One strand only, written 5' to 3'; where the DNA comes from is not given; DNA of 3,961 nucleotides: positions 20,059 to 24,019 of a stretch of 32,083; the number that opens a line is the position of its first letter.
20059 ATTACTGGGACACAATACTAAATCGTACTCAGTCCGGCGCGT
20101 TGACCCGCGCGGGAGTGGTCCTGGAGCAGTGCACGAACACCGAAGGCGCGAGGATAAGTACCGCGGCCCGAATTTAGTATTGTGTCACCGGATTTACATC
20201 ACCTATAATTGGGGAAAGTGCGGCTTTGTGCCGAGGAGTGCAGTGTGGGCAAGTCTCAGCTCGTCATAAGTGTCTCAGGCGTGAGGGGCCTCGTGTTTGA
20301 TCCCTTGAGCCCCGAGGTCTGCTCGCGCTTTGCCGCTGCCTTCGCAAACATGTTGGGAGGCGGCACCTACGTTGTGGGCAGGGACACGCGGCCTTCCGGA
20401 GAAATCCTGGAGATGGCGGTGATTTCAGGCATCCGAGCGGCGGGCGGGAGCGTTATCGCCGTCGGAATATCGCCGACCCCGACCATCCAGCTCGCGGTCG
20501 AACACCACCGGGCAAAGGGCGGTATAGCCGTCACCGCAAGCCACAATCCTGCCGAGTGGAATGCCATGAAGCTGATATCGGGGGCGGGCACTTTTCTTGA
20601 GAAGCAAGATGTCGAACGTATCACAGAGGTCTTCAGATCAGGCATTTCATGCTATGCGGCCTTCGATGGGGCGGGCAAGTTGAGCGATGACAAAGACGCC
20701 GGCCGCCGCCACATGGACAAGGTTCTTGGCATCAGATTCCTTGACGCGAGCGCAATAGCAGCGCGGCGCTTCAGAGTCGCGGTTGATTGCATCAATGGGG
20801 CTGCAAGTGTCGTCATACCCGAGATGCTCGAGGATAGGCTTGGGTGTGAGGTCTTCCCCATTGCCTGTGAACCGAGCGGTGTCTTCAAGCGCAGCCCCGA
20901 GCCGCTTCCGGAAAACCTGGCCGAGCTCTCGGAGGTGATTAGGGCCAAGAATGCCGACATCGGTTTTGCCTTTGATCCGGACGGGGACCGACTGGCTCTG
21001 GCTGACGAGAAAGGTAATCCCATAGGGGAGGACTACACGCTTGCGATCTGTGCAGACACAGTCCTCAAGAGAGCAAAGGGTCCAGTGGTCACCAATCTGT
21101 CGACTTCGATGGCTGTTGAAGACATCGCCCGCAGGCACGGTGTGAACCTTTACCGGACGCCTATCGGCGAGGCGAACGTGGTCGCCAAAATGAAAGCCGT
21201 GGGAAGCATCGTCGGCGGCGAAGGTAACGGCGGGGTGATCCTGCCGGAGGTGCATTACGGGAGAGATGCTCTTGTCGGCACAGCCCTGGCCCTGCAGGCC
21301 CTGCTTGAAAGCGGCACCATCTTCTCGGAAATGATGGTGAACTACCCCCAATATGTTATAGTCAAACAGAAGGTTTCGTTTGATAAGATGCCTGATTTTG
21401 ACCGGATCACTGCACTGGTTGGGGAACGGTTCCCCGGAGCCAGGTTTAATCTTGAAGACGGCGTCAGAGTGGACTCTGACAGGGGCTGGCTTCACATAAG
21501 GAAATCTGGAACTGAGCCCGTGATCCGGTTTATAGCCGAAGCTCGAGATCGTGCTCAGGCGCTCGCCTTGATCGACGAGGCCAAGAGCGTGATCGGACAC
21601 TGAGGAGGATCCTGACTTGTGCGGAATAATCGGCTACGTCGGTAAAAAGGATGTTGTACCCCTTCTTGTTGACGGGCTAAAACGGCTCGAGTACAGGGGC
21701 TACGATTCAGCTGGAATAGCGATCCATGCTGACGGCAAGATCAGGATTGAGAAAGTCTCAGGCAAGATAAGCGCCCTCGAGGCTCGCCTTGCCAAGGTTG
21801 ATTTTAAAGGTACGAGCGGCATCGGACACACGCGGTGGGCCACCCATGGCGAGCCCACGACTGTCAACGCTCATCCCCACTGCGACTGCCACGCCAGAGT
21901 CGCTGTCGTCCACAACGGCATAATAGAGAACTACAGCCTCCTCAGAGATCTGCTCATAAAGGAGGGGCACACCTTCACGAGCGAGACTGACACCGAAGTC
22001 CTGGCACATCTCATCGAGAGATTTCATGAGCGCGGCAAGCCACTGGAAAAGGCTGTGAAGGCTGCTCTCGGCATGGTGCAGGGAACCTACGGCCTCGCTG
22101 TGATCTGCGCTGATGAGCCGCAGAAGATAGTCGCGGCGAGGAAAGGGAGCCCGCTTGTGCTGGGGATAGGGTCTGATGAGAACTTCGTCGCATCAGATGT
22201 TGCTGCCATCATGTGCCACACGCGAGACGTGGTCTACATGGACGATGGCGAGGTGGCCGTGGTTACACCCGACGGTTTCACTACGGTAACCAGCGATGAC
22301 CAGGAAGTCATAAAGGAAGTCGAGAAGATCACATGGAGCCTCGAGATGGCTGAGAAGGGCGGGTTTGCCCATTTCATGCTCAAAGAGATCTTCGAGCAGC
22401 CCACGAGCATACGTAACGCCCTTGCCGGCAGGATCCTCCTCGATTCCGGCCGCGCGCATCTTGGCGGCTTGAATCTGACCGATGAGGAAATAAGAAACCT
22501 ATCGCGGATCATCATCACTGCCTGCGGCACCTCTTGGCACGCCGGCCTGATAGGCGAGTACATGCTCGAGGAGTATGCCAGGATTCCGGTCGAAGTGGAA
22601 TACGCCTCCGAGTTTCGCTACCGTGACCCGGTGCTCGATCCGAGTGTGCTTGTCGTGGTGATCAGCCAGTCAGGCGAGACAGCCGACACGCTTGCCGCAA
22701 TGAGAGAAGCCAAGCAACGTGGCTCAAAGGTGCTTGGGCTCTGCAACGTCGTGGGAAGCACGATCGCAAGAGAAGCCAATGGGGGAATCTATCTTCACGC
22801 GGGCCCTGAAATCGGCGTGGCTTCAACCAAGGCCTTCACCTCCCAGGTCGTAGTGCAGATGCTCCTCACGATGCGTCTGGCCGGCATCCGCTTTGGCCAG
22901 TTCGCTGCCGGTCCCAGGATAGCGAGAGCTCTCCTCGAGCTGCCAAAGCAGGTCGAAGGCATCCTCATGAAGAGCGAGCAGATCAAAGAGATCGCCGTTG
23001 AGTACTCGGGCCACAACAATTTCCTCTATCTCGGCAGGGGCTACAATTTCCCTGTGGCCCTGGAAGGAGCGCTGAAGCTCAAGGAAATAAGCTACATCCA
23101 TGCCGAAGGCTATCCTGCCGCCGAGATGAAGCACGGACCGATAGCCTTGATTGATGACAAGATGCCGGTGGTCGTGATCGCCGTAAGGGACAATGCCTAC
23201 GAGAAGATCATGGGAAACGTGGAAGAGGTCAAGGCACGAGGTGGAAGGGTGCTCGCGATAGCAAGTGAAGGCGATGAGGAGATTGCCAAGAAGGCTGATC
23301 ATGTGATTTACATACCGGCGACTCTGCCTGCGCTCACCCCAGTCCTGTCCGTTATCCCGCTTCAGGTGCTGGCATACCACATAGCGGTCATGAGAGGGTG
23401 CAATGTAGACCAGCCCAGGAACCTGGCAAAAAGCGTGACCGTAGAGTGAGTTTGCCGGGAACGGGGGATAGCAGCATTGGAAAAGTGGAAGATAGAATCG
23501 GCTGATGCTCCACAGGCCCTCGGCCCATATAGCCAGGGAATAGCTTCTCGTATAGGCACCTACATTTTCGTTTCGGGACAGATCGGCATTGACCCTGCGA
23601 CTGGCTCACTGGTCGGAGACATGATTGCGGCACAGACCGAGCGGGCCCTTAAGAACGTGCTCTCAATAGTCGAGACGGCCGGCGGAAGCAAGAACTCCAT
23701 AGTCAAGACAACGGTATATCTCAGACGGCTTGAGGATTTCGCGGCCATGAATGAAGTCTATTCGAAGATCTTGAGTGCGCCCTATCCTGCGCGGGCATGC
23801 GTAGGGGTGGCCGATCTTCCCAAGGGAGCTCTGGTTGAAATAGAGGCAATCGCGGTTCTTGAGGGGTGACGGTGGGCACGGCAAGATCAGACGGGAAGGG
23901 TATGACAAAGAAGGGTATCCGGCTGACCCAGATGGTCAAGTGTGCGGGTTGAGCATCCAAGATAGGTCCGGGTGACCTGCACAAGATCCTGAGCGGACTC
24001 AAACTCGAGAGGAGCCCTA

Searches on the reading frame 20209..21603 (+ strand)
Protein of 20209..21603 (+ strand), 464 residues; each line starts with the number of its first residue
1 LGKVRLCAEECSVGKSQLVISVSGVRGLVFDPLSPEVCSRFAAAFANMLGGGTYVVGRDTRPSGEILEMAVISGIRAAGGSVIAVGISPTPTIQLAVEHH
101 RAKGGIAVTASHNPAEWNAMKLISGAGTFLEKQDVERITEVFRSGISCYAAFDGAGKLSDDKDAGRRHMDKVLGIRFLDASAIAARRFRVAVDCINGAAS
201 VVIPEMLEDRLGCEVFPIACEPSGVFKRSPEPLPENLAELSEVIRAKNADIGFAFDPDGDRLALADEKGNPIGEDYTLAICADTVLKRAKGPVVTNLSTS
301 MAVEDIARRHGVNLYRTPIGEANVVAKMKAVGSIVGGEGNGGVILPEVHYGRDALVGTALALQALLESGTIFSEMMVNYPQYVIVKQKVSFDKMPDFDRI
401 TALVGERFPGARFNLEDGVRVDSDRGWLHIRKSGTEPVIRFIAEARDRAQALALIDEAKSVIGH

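Call 10: search_protein_families(library=ncbifam, proteins=[window:20209-21603:+])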
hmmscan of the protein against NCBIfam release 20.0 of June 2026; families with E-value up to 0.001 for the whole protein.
window:20209-21603:+ (464 aa): 7 families
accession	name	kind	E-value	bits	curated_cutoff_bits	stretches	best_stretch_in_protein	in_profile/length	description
TIGR03990.1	Arch_GlmM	equivalog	1.1e-149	499.2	439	1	19-462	3-444/444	phosphoglucosamine mutase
TIGR01455.1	glmM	equivalog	9.2e-70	235.5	447.55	1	24-462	5-440/442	phosphoglucosamine mutase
NF007088.0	PRK09542.1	equivalog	6.4e-61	206.7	618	1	16-462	8-453/456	phosphomannomutase/phosphoglucomutase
NF046027.1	PhglucPhmanMutPgmG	equivalog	5.9e-54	183.4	600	1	25-454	15-442/460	phosphoglucomutase/phosphomannomutase PgmG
NF011943.0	PRK15414.1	subfamily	1.5e-31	109.9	801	1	24-450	11-441/456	phosphomannomutase CpsG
NF005737.0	PRK07564.1-1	equivalog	2.9e-11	42.7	378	1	181-322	199-347/543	alpha-D-glucose phosphate-specific phosphoglucomutase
TIGR01132.1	pgm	equivalog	4.2e-06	25.4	778.05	0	398-462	478-541/546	phosphoglucomutase (alpha-D-glucose-1,6-bisphosphate-dependent)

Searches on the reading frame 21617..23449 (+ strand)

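Call 10: search_protein_families(library=ncbifam, proteins=[window:21617-23449:+])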
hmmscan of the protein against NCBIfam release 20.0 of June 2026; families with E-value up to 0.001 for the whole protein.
window:21617-23449:+ (610 aa): 26 families (the best 25 are shown)
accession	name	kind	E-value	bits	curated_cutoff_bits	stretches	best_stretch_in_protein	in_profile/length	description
NF001484.0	PRK00331.1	subfamily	7.4e-259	860.2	381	1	1-610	1-601/601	isomerizing glutamine--fructose-6-phosphate transaminase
TIGR01135.1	glmS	equivalog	1.8e-252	839.3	418.05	1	2-610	1-607/607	glutamine--fructose-6-phosphate transaminase (isomerizing)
NF046059.1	NagB_SO3506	equivalog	1e-40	140.1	430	1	296-605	39-325/330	glucosamine-6-phosphate deaminase NagB-II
TIGR01134.1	purF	equivalog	4.2e-33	115.3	350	1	2-230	1-231/432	amidophosphoribosyltransferase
NF041128.1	glucosaP_deam_GlmD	equivalog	1.9e-30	106.2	580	1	290-607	26-321/323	glucosamine-6-phosphate deaminase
TIGR01536.1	asn_synth_AEB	equivalog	1.2e-13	50.9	267.1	1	2-244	1-209/517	asparagine synthase (glutamine-hydrolyzing)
NF040776.2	AlsR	equivalog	2.1e-12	46.6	400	1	340-392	174-226/279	transcriptional repressor AlsR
TIGR02815.1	agaS_fam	subfamily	1e-11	44.4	529.2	1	256-601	7-355/372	putative sugar isomerase, AgaS family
NF008458.0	PRK11337.1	equivalog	3e-10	39.5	378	1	340-388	186-234/293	MurR/RpiR family transcriptional regulator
TIGR03104.1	trio_amidotrans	equivalog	8.9e-10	37.4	570.1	1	65-175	41-139/589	N-acetylglutaminylglutamine amidotransferase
NF003915.0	PRK05441.1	subfamily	1.3e-09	37.5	168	1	344-428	133-218/300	N-acetylmuramic acid 6-phosphate etherase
NF008481.0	PRK11382.1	equivalog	3.1e-09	36.5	430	1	293-602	42-333/340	fructoselysine 6-phosphate deglycase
TIGR00274.1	TIGR00274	equivalog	3.8e-09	36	302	1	345-419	129-202/291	N-acetylmuramic acid 6-phosphate etherase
TIGR02128.1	G6PI_arch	equivalog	4.8e-09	35.6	213.9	1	290-373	16-97/308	bifunctional phosphoglucose/phosphomannose isomerase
TIGR03127.2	RuMP_HxlB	equivalog_domain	1.1e-08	35.2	160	1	344-398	74-128/178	6-phospho-3-hexuloisomerase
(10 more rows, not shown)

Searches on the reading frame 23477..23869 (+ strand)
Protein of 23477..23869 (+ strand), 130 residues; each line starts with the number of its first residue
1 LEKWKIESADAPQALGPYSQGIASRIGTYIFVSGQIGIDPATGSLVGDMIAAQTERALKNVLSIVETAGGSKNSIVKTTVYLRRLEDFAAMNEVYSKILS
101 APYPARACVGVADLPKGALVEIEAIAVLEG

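Call 10: search_protein_families(library=ncbifam, proteins=[window:23477-23869:+])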
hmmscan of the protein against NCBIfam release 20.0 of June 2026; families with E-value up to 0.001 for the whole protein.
window:23477-23869:+ (130 aa): 3 families
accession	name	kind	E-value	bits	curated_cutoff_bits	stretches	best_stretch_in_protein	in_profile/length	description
TIGR00004.1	TIGR00004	subfamily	1.7e-44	151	106.25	1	5-127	3-124/125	Rid family detoxifying hydrolase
NF008490.0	PRK11401.1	equivalog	4.6e-30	104.2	222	1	5-127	4-126/129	enamine/imine deaminase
TIGR03610.1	RutC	equivalog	1.4e-17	64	169.1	1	3-127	3-125/127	pyrimidine utilization protein C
